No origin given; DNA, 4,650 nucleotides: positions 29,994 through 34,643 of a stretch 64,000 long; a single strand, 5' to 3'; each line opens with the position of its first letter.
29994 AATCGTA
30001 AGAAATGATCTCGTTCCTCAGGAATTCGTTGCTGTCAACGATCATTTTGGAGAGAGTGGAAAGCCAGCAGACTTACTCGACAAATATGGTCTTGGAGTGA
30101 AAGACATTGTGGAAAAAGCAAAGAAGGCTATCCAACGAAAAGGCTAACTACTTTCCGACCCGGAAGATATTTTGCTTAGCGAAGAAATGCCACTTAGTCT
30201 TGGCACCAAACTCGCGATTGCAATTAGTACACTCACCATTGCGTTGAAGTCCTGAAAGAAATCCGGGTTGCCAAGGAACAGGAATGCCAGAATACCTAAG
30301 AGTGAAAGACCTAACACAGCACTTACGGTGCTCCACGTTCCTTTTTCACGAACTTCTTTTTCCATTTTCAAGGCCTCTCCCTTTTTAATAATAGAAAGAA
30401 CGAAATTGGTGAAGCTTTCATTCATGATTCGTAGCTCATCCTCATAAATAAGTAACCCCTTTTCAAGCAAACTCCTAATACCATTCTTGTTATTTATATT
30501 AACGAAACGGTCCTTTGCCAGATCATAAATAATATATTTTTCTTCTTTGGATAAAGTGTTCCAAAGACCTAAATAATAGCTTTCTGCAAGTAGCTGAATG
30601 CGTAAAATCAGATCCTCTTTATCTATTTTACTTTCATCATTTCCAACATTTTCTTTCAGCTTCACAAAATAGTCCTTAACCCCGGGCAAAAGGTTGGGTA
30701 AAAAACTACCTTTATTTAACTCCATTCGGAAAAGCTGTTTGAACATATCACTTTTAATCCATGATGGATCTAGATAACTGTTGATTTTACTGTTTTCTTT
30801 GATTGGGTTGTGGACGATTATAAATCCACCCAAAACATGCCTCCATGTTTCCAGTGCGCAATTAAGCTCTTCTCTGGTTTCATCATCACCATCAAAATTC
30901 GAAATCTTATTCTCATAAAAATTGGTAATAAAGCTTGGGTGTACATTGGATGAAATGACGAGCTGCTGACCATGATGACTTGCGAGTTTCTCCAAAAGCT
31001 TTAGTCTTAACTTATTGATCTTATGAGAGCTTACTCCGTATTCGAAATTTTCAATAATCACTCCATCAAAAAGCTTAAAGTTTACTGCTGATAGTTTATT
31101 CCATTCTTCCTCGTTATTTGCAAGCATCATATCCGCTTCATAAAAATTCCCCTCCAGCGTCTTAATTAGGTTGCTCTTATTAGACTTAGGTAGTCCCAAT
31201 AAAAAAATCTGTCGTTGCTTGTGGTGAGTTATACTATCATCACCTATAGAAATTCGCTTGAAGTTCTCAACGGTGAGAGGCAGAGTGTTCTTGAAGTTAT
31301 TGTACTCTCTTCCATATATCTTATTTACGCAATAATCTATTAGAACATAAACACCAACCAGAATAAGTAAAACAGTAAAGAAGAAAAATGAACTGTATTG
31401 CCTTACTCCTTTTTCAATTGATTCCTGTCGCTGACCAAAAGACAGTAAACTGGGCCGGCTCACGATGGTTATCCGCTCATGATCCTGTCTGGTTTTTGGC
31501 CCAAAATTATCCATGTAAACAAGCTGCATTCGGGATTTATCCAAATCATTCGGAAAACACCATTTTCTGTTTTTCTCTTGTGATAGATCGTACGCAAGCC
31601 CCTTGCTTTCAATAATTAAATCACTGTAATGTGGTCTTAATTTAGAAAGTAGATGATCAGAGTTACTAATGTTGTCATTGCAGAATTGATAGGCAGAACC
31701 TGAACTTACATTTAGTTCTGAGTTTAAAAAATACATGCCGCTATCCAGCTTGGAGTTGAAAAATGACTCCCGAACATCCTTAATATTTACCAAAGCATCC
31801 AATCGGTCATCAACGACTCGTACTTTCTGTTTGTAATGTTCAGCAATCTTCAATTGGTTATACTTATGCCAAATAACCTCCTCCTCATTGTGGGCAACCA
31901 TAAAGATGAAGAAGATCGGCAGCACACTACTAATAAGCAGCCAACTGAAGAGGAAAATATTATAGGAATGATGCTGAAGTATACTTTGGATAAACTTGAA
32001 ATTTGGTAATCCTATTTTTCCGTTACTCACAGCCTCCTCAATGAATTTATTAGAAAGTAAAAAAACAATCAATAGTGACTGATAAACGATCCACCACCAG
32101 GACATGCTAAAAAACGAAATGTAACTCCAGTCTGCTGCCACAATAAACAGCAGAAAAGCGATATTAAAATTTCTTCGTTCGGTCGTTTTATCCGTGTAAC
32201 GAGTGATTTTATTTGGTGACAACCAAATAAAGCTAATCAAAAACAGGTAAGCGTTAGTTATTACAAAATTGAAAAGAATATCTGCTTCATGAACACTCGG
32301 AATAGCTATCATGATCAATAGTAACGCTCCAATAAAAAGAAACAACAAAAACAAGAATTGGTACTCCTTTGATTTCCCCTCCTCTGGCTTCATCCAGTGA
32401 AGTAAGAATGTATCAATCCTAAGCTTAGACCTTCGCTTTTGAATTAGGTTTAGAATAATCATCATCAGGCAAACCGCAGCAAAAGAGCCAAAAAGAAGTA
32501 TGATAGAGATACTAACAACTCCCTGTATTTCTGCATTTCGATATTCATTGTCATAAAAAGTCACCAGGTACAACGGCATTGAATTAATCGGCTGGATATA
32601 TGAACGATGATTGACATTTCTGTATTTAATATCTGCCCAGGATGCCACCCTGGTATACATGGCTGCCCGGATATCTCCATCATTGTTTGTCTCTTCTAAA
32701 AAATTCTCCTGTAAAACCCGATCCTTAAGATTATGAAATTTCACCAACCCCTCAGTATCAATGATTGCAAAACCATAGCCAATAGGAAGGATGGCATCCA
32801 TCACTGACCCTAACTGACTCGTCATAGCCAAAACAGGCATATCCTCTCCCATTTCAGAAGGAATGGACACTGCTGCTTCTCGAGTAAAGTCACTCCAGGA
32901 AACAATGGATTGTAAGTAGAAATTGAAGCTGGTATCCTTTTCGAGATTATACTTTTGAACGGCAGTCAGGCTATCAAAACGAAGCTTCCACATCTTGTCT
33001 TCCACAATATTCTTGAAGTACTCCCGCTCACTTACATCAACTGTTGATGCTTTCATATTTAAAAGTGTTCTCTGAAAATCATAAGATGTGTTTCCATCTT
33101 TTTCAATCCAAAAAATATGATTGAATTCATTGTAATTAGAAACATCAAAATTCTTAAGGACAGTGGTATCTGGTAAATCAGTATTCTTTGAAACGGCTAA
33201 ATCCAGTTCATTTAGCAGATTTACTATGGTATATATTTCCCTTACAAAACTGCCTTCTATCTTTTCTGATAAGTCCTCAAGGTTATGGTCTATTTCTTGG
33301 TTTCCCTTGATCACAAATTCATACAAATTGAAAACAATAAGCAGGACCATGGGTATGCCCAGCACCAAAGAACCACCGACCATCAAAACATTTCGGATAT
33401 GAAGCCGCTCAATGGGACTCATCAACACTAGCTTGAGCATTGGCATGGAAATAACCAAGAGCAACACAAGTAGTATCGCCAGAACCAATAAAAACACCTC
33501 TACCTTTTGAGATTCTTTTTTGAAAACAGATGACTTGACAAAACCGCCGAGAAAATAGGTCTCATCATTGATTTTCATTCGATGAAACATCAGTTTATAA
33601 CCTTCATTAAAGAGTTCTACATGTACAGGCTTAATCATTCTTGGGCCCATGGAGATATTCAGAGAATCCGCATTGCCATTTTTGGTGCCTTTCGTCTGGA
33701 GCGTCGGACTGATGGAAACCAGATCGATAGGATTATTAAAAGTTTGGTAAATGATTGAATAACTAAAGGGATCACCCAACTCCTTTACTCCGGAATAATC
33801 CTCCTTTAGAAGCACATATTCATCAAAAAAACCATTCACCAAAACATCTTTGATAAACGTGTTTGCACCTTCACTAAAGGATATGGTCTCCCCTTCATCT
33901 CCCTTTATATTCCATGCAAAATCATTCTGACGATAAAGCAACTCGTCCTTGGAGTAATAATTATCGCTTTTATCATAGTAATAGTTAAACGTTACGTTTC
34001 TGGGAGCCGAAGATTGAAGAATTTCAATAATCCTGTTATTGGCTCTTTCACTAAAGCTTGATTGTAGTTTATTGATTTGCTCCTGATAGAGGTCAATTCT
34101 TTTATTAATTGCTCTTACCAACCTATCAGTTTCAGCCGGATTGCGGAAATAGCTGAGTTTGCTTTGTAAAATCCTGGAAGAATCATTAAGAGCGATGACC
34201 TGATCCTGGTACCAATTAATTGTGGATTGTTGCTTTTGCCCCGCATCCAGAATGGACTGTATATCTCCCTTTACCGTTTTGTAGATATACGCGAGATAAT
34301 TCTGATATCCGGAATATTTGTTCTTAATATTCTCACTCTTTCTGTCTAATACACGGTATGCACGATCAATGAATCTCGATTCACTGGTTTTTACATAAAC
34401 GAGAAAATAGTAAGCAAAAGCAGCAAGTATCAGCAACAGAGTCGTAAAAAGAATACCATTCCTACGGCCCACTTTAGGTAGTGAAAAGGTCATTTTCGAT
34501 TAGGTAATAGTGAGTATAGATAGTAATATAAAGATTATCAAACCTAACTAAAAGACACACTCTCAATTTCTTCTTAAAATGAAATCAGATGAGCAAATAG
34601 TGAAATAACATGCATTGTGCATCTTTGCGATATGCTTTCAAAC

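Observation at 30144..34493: Orphan 1449-aa membrane protein joining two Cache-like sensor regions to a degenerate P-loop/winged-helix module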

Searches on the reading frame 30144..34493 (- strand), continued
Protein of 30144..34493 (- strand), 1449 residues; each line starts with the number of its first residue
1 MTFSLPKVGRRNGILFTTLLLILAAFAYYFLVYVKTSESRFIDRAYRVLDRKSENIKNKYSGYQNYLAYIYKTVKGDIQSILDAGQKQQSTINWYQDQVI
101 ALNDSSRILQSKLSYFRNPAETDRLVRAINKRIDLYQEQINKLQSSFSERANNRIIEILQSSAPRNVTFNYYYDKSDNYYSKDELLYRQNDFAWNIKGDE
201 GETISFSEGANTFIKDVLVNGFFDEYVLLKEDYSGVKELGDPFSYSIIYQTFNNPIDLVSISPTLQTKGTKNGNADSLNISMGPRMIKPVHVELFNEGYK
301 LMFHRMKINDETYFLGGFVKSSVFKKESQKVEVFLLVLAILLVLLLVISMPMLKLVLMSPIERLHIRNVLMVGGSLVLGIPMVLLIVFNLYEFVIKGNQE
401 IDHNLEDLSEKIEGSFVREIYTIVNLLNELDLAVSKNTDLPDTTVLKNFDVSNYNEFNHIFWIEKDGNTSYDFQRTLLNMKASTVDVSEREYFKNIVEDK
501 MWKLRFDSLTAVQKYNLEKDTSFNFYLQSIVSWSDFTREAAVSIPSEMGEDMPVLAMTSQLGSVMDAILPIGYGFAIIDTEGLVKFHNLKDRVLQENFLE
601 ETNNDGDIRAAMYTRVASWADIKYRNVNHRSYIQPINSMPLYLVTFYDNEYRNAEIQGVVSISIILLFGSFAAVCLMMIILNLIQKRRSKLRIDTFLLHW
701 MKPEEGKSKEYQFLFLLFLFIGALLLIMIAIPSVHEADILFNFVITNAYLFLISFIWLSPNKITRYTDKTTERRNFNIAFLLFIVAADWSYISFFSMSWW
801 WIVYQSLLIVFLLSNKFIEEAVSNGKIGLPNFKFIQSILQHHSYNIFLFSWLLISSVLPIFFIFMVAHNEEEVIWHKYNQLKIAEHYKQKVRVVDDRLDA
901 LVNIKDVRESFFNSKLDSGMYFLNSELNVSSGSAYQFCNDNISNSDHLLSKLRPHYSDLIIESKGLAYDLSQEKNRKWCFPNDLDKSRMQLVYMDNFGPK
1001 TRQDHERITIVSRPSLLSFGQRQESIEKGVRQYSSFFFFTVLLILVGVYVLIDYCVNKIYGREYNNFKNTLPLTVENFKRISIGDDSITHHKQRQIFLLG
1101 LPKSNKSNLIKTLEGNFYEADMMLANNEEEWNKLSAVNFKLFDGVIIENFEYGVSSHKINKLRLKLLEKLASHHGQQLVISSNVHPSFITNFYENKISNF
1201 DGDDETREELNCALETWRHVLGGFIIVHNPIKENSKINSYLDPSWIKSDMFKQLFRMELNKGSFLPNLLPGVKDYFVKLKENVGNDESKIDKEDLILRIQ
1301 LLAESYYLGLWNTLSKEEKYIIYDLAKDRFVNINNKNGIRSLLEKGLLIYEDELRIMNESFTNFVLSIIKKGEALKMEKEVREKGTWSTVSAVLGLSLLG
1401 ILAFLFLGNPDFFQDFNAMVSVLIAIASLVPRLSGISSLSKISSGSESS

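Call 40: find_homologous_proteins(query=A4, max_evalue=1e-10)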
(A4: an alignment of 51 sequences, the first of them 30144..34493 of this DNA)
Query A4 (51 sequences) (1449 aa, profile of the alignment): 20 proteins with E <= 1e-10 among 8000 candidates.
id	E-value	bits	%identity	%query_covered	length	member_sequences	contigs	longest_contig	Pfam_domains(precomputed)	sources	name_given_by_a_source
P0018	0.0e+0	1496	24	85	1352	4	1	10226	-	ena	-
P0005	0.0e+0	1319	71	100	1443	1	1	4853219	-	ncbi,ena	-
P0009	0.0e+0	1300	58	100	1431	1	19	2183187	-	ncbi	ncbi:MAG: hypothetical protein ABJG47_00395 [Ekhidna sp.]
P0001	0.0e+0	1296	98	100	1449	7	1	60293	-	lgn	-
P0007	0.0e+0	1277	60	100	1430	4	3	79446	-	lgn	-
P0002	0.0e+0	1276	78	100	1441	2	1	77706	-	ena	-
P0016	0.0e+0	1272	48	99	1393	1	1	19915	-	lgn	-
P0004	0.0e+0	1271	72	100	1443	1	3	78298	-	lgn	-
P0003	0.0e+0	1271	72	100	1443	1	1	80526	-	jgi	jgi:hypothetical protein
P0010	0.0e+0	1262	57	100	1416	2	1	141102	-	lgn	-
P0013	0.0e+0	1259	56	100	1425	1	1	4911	-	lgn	-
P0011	0.0e+0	1248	59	97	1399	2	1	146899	-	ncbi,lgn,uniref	ncbi:MAG: hypothetical protein RLN88_07045 [Ekhidna sp.]|uniref:hypothetical protein n=1 Tax=Ekhidna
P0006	0.0e+0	1242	60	100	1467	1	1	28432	-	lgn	-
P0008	0.0e+0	1240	59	100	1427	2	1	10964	-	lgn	-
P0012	0.0e+0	1232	55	100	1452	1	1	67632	-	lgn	-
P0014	0.0e+0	1183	53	99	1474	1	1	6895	-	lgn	-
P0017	0.0e+0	1174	27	86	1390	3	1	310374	-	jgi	-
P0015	0.0e+0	1169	52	100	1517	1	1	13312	-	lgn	-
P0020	3.2e-237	809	25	23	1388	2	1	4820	PF02743.25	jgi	jgi:hypothetical protein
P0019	1.1e-154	535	26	35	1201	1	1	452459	PF02743.25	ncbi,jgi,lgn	jgi:hypothetical protein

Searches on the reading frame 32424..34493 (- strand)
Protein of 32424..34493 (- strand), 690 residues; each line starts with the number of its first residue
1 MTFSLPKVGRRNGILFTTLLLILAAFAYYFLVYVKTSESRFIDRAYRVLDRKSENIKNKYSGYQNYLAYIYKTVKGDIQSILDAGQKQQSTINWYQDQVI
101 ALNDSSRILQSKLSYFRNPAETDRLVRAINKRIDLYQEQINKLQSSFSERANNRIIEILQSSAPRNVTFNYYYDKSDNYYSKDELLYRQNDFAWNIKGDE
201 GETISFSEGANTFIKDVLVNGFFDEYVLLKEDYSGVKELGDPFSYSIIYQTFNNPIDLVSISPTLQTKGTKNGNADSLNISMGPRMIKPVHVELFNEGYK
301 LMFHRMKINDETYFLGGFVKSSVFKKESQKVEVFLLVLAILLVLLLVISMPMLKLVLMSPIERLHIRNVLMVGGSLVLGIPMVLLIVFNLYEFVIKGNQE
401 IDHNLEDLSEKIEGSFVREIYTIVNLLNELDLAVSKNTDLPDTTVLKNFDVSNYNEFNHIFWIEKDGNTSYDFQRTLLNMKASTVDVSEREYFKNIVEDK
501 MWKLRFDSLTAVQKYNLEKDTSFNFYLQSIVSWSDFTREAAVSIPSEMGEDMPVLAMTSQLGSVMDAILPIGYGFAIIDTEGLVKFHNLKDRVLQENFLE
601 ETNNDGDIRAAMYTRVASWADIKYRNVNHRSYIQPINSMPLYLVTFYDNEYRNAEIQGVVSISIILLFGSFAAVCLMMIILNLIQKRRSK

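Call 61: predict_structure(alignment_id=A6)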
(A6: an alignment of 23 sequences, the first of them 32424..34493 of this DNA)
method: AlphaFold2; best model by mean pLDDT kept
length: 690 residues; sequences in the alignment: 23
mean_pLDDT: 81.1   pTM: 0.72
mean pLDDT of the five models: 81.1, 79.5, 77.9, 77.1, 73.6
residues with pLDDT >= 90: 160; 70-90: 432; 50-70: 65; < 50: 33
segments of 3 or more residues with pLDDT < 50: 1-5, 235-239, 267-285
pLDDT, mean of each block of 10 residues (from residue 1): 52 76 83 86 88 87 85 85 81 89 88 73 87 91 83 86 83 77 62 86 87 82 87 56 75 75 48 35 54 84 86 90 87 75 80 77 77 83 83 86 95 93 92 75 71 86 89 65 74 94 77 68 90 80 92 93 89 94 92 86 89 93 89 92 94 79 79 81 72
secondary structure, 60 per line:
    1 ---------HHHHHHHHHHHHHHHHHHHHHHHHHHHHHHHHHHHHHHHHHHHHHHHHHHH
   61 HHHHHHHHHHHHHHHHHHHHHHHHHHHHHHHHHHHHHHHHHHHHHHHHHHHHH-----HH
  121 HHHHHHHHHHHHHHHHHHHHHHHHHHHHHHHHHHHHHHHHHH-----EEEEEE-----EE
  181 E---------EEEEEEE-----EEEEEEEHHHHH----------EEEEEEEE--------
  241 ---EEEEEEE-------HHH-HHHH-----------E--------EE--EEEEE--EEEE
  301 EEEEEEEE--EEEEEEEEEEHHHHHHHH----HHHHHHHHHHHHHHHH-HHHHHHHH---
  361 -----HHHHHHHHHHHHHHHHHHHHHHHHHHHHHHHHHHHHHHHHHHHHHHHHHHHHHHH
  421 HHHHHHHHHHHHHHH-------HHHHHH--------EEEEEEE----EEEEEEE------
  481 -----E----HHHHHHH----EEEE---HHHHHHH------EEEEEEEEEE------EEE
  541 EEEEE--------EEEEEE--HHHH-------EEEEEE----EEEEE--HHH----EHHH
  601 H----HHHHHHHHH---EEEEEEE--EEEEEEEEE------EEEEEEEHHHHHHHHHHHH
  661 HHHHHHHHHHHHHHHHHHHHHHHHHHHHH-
elements in order (helices of 4 or more, strands of 3 or more residues): H10-113 H119-162 E168-173 E179-181 E191-197 E203-209 H210-214 E225-232 E244-250 H262-265 E290-294 E297-308 E311-320 H321-328 H333-348 H350-357 H366-435 H443-448 E457-463 E468-474 H491-497 E502-505 H509-515 E522-531 E538-545 E554-559 H562-565 E573-578 E583-587 H598-601 H606-614 E618-624 E627-635 E642-648 H649-689

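Call 64: fold_search(model_id=the predicted structure, library=pdb)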
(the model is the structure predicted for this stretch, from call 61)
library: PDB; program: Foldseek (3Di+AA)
matches with E <= 10: 841; with E <= 0.001: 112
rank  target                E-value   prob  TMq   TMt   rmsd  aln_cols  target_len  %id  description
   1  5lt9_A                7.7e-07  1.00  0.27  0.73   4.3       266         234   11  Ligand binding domain of Pseudomonas aeruginosa PAO1 amino acid chemoreceptors PctB in complex with L-Arg (released 2017-09-20)
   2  5t7m_A                1.0e-06  1.00  0.27  0.70   4.6       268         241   13  LIGAND BINDING DOMAIN OF PSEUDOMONAS AERUGINOSA PAO1 AMINO ACID CHEMORECEPTOR PCTA IN COMPLEX WITH L-TRP (released 2017-09-20)
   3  9koo_B                1.2e-06  1.00  0.27  0.72   3.9       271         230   12  Ligand binding domain of Pseudomonas Aeruginosa PAO1 chemoreceptor PctA in complex with MHF (released 2025-11-26)
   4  5lto_B                1.3e-06  1.00  0.27  0.69   6.4       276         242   12  Ligand binding domain of Pseudomonas aeruginosa PAO1 amino acid chemoreceptors PctB in complex with L-Gln (released 2017-09-20)
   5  6py3_B                1.3e-06  1.00  0.28  0.71   4.2       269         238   11  Crystal structure of ligand-binding domain of Pseudomonas fluorescens chemoreceptor CtaA in complex with L-isoleucine (released 2020-03-18)
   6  6py3_A                1.3e-06  1.00  0.26  0.69   4.6       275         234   10  Crystal structure of ligand-binding domain of Pseudomonas fluorescens chemoreceptor CtaA in complex with L-isoleucine (released 2020-03-18)
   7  6iou_A                1.5e-06  1.00  0.27  0.67   5.4       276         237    9  The ligand binding domain of Mlp24 with serine (released 2019-03-06)
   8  5ltx_B                1.6e-06  1.00  0.28  0.73   4.1       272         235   12  LIGAND BINDING DOMAIN OF PSEUDOMONAS AERUGINOSA PAO1 AMINO ACID CHEMORECEPTOR PCTA IN COMPLEX WITH L-MET (released 2017-09-20)
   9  5t7m_B                1.9e-06  1.00  0.28  0.73   4.3       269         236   12  LIGAND BINDING DOMAIN OF PSEUDOMONAS AERUGINOSA PAO1 AMINO ACID CHEMORECEPTOR PCTA IN COMPLEX WITH L-TRP (released 2017-09-20)
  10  5ltx_A                2.1e-06  1.00  0.26  0.67   4.9       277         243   13  LIGAND BINDING DOMAIN OF PSEUDOMONAS AERUGINOSA PAO1 AMINO ACID CHEMORECEPTOR PCTA IN COMPLEX WITH L-MET (released 2017-09-20)
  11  6pyi                  2.2e-06  1.00  0.27  0.74   4.8       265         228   11  Crystal structure of ligand-binding domain of Pseudomonas fluorescens chemoreceptor CtaA (released 2020-03-18)
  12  6ior_A                2.5e-06  1.00  0.27  0.68   4.7       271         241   11  The ligand binding domain of Mlp24 with asparagine (released 2019-03-20)
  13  5t65_B                2.9e-06  1.00  0.28  0.73   4.3       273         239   12  LIGAND BINDING DOMAIN OF PSEUDOMONAS AERUGINOSA PAO1 AMINO ACID CHEMORECEPTOR PCTA IN COMPLEX WITH L-ILE (released 2017-09-13)
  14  5ere                  3.3e-06  1.00  0.24  0.30   5.0       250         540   10  Extracellular ligand binding receptor from Desulfohalobium retbaense DSM5692 (released 2016-08-10)
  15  5t65_A                3.5e-06  1.00  0.26  0.67   4.8       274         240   12  LIGAND BINDING DOMAIN OF PSEUDOMONAS AERUGINOSA PAO1 AMINO ACID CHEMORECEPTOR PCTA IN COMPLEX WITH L-ILE (released 2017-09-13)
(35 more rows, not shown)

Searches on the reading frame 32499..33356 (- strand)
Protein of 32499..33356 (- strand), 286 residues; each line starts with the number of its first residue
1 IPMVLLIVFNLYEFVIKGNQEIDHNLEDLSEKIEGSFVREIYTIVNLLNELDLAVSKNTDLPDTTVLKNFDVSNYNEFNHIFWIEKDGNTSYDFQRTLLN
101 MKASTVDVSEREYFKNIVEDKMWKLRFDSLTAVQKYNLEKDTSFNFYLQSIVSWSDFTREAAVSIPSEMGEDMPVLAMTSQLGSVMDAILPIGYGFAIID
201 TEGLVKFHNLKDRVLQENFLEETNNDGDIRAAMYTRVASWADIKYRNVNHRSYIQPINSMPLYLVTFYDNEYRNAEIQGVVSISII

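Call 31: search_solved_structures(query=A3, max_evalue=10, show_alignments=2)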
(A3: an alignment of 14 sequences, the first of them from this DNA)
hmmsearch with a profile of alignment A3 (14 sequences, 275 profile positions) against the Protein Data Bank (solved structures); distinct sequences matched with E-value up to 10: 5.
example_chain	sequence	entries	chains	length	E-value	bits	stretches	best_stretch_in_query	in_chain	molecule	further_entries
6rx3_A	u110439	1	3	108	0.0039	19.7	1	32-100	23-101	Syncytin-2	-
7oix_A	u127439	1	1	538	0.11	14.9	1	32-100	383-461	Syncytin-2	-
7r6o_A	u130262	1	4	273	0.93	11.9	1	18-83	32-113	Pyrrolysyl-tRNA synthetase PylS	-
8ifj_A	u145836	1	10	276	0.95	11.8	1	18-83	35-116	Pyrrolysyl-tRNA synthetase PylS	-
3s84_A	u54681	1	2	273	4.2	9.7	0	20-69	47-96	Apolipoprotein A-IV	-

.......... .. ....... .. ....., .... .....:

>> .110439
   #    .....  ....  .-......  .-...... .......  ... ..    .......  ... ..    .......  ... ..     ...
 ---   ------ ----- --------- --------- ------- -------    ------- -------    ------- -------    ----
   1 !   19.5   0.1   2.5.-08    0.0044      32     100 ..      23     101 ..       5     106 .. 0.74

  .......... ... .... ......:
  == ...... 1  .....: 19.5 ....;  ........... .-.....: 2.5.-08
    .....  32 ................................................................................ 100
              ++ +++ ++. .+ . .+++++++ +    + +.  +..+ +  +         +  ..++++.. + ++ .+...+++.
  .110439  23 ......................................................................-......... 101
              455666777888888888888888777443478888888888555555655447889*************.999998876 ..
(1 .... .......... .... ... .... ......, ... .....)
